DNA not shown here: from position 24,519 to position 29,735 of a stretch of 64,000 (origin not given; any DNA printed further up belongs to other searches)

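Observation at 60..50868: Every tRNA gene in the window is interrupted: 7 tRNAs carry 13 predicted inserts, mostly at non-canonical positions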

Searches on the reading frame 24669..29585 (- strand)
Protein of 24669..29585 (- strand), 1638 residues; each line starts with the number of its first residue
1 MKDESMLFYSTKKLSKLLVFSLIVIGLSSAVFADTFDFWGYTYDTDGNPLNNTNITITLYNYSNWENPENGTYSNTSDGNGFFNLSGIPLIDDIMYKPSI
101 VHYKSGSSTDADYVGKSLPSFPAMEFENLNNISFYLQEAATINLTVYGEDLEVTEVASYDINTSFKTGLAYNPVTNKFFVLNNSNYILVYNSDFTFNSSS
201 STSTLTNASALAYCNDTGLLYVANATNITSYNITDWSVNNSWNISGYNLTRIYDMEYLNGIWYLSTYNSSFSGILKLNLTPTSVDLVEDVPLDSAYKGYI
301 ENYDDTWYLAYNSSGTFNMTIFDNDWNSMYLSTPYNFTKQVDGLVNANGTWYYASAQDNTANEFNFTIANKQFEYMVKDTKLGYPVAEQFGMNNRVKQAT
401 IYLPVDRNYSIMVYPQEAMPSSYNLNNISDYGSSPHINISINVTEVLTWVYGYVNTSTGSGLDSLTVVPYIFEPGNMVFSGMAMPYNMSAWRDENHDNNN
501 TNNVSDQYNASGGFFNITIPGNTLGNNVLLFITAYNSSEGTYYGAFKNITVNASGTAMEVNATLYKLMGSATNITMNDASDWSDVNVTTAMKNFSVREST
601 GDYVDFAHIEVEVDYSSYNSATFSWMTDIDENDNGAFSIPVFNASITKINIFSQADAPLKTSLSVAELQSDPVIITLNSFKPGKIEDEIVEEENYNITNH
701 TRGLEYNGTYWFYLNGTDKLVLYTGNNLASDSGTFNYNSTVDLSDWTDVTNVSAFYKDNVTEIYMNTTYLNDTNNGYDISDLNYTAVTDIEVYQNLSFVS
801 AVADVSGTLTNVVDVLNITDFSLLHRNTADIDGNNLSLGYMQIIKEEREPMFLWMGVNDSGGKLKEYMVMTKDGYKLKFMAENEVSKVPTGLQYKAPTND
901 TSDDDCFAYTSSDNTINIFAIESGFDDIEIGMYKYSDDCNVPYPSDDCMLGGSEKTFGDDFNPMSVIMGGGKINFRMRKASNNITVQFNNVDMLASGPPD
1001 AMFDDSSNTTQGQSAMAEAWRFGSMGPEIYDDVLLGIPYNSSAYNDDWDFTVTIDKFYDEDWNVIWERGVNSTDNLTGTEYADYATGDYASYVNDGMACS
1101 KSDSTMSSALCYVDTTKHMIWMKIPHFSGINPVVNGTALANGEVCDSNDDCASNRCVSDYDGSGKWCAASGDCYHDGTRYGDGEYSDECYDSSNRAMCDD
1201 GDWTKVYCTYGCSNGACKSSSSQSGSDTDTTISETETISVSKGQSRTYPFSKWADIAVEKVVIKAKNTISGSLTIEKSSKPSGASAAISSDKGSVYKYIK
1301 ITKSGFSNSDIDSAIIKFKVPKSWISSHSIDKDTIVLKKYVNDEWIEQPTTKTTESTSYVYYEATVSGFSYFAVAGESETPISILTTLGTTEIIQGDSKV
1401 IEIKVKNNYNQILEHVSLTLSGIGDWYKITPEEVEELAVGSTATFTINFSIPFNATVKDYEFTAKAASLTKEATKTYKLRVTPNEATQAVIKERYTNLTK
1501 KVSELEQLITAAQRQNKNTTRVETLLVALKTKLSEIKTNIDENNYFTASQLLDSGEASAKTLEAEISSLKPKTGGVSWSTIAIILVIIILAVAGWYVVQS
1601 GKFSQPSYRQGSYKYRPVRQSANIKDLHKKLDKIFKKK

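Call 24: search_protein_families(library=pfam, proteins=[window:24669-29585:-], max_evalue=0.0001)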
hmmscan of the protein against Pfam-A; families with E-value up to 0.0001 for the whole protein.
window:24669-29585:- (1638 aa): 1 family
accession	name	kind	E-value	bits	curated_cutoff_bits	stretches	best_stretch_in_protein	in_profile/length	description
PF10633.15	NPCBM_assoc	-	5.2e-07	30.2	24.4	1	1394-1467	2-76/78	NPCBM-associated, NEW3 domain of alpha-galactosidase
